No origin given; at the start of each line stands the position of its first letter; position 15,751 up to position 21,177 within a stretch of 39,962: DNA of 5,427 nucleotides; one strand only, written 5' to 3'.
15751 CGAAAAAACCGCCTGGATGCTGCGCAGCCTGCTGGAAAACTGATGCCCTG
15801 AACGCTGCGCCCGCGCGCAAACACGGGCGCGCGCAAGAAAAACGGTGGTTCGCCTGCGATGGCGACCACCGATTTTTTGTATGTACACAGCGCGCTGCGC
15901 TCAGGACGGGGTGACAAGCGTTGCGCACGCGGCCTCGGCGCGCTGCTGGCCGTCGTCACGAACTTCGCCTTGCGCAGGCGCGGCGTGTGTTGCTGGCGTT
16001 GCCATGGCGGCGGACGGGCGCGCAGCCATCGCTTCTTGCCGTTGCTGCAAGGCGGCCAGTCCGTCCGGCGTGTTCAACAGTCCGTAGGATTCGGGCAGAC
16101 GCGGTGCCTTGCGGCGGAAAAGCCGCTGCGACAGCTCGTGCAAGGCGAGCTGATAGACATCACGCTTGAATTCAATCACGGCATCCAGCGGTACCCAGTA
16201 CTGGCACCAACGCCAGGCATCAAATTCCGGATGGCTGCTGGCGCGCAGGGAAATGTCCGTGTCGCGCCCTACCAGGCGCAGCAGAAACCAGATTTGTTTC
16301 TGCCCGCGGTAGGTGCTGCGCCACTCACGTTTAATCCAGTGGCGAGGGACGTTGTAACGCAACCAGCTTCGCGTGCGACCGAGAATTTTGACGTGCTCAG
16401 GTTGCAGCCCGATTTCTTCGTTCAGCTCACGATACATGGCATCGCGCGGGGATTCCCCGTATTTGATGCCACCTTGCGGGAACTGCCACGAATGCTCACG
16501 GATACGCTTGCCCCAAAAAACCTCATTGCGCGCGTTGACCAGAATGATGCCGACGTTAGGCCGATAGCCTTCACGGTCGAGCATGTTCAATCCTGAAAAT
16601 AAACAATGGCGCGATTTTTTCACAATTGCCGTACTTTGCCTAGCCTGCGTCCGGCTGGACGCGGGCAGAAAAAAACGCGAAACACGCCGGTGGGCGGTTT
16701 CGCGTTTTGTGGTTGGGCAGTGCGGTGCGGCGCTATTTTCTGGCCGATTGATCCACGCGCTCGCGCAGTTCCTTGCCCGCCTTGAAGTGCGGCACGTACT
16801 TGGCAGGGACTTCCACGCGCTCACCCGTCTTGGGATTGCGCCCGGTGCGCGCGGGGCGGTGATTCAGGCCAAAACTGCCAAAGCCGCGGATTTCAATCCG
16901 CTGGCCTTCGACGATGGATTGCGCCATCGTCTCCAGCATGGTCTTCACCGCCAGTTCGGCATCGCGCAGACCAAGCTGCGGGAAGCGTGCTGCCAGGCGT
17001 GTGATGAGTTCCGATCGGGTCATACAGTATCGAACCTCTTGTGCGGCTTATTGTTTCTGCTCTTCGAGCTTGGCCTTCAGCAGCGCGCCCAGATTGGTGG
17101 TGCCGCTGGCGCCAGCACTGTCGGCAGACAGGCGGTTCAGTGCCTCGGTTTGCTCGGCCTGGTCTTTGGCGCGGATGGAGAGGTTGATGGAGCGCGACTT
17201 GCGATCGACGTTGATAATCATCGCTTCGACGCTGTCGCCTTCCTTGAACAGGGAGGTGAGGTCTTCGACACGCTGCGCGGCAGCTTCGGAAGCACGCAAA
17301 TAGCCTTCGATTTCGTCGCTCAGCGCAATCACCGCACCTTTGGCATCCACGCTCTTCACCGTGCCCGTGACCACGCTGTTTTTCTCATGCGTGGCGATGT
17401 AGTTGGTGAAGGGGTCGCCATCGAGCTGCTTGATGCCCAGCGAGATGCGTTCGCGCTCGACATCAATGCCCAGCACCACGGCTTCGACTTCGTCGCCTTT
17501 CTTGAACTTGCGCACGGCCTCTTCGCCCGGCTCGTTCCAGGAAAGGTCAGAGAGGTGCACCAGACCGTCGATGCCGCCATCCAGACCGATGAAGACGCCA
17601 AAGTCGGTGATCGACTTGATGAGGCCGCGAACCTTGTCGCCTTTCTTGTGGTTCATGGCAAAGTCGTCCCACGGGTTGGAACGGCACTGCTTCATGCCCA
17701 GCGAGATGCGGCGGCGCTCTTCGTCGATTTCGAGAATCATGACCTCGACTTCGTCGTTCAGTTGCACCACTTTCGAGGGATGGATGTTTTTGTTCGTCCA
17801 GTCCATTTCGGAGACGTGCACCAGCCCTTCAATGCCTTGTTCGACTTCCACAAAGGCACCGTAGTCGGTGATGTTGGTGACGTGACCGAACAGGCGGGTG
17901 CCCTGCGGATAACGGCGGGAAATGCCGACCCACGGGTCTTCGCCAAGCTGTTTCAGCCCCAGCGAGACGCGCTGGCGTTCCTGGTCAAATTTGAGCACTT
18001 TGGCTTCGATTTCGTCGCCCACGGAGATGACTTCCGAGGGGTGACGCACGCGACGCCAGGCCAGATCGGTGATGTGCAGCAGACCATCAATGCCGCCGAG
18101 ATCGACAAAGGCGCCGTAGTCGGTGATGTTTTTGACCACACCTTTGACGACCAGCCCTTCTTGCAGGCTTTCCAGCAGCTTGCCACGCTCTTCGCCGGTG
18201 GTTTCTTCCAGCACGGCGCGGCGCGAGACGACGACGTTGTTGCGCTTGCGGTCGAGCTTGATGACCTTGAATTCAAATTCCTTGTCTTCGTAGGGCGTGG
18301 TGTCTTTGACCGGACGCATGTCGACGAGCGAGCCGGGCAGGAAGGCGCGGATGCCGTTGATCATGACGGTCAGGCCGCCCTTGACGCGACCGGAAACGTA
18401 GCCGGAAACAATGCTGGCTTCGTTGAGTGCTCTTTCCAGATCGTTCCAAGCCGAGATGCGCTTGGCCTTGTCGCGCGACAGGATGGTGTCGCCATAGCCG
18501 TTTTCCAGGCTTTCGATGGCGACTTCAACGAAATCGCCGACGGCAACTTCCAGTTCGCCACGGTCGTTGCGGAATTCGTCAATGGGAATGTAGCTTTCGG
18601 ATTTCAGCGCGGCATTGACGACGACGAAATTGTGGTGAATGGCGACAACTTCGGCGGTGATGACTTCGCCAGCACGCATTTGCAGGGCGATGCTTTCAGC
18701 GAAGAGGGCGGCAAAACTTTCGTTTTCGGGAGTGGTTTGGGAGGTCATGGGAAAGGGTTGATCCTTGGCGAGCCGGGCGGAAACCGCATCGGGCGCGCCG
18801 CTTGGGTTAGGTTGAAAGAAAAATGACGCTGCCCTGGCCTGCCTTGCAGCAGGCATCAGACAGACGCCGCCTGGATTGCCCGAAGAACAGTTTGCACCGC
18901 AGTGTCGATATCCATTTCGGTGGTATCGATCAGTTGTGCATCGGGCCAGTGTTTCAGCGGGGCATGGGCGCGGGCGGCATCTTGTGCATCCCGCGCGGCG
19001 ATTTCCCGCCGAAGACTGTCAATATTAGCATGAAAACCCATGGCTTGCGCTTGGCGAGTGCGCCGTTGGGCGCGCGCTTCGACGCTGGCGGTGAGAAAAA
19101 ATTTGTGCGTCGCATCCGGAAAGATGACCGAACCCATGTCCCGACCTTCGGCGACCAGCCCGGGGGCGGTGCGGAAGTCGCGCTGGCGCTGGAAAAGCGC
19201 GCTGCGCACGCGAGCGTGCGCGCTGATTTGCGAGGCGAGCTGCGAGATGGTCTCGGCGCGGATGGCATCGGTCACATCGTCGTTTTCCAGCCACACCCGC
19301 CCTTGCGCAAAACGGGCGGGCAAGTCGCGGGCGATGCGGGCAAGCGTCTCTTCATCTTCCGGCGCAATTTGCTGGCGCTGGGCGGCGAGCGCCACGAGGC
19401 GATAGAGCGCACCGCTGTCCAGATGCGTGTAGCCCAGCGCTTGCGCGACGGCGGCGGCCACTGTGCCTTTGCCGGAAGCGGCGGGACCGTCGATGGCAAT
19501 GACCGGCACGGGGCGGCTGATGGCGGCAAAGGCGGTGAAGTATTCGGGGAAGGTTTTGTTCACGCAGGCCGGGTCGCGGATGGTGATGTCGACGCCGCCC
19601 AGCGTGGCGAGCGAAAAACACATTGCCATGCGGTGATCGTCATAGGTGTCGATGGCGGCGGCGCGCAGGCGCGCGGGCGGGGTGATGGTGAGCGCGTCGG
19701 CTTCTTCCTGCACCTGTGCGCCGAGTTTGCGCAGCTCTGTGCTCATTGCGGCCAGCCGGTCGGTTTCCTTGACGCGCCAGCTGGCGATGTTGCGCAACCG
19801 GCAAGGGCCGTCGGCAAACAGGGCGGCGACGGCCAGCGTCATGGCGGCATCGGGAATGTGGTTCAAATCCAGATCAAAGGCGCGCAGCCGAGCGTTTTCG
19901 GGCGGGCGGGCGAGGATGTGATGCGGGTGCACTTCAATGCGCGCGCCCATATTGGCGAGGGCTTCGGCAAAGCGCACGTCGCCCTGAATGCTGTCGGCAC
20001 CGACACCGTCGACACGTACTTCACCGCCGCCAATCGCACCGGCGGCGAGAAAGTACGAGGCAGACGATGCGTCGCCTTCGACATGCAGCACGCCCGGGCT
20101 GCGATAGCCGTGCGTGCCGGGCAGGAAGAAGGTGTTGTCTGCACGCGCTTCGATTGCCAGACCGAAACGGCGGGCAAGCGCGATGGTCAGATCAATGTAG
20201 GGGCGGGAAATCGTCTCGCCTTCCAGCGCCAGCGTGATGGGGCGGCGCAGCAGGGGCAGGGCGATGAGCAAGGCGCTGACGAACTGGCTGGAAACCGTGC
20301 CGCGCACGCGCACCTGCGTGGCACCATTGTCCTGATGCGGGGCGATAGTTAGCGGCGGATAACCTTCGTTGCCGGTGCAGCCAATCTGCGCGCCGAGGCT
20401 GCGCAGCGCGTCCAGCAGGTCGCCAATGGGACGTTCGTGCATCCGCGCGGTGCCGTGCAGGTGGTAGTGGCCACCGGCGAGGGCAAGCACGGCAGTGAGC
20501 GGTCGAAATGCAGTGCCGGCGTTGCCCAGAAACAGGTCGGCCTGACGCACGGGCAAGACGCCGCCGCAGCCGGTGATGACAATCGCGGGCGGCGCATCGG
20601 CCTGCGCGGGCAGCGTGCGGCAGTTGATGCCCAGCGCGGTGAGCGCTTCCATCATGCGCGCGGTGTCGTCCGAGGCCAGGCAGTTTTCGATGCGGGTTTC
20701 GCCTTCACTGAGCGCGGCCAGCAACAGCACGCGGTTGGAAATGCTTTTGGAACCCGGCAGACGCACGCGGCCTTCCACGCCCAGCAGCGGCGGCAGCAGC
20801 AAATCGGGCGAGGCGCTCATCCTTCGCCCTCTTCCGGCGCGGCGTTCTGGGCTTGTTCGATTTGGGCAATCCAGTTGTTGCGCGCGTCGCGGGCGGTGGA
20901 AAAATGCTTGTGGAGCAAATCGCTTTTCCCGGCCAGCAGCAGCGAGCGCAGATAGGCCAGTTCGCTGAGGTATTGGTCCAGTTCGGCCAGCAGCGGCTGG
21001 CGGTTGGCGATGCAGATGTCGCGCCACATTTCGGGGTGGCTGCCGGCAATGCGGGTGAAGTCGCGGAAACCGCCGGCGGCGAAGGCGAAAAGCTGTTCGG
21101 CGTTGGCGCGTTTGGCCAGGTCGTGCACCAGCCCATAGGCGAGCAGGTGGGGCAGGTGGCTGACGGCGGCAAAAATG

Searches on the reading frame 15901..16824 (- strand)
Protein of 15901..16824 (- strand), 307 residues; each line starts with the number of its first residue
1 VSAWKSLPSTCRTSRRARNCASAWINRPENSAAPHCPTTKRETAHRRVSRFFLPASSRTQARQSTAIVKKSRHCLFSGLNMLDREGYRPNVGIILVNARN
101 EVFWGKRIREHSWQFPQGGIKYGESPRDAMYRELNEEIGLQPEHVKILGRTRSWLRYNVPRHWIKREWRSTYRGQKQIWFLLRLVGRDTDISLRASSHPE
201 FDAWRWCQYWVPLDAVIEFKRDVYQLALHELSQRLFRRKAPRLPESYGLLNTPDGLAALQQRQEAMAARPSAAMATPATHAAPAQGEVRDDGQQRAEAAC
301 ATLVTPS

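Call 22: search_protein_families(library=pfam, proteins=[window:15901-16824:-], max_evalue=0.00001)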
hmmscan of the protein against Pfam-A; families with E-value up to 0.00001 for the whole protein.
window:15901-16824:- (307 aa): 1 family
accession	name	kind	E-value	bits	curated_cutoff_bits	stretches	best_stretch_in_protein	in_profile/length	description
PF00293.34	NUDIX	-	4.1e-22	79.1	21.1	1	87-216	2-118/134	NUDIX domain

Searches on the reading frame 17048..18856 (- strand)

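Call 22: search_protein_families(library=pfam, proteins=[window:17048-18856:-], max_evalue=0.00001)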
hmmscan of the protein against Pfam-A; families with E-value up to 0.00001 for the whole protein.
window:17048-18856:- (602 aa): 3 families
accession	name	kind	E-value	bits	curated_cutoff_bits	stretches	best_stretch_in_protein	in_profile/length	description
PF00575.29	S1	-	1.1e-93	308.1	22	5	232-302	3-74/74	S1 RNA binding domain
PF23459.1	S1_RRP5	-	1e-24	87.3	27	0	493-560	4-71/72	RRP5 S1 domain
PF21710.3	Spt6_S1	-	5.1e-20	72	27.5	0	491-565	15-90/91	Spt6, S1/OB domain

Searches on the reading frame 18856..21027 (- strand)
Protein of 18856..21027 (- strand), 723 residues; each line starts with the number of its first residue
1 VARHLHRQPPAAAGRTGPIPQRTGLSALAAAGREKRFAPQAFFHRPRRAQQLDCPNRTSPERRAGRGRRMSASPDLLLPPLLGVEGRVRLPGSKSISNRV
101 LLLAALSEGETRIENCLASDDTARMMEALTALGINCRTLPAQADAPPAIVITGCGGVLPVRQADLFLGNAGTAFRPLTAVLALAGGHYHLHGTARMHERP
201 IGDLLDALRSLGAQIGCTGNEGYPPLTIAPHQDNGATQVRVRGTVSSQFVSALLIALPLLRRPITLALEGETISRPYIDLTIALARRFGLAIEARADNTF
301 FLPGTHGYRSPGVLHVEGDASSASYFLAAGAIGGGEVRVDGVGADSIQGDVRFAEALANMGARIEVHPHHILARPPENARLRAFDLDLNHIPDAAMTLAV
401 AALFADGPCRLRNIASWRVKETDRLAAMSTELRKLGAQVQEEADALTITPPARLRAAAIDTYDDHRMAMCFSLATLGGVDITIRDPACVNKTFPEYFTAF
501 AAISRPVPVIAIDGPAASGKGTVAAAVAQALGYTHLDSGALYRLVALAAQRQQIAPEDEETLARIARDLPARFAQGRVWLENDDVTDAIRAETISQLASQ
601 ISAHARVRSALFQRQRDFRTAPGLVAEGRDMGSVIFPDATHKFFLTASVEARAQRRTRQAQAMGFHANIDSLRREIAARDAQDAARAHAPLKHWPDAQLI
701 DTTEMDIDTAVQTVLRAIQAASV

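Call 22: search_protein_families(library=pfam, proteins=[window:18856-21027:-], max_evalue=0.00001)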
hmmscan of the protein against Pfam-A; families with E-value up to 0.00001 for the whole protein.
window:18856-21027:- (723 aa): 3 families
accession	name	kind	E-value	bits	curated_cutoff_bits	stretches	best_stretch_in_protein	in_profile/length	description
PF00275.25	EPSP_synthase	-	3e-118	395.6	22.8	1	84-498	7-415/417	EPSP synthase (3-phosphoshikimate 1-carboxyvinyltransferase)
PF02224.24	Cytidylate_kin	-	1.1e-67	228.3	26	1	510-719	1-210/211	Cytidylate kinase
PF13189.12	Cytidylate_kin2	-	1.8e-07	31.9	28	1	509-687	1-154/176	Cytidylate kinase-like family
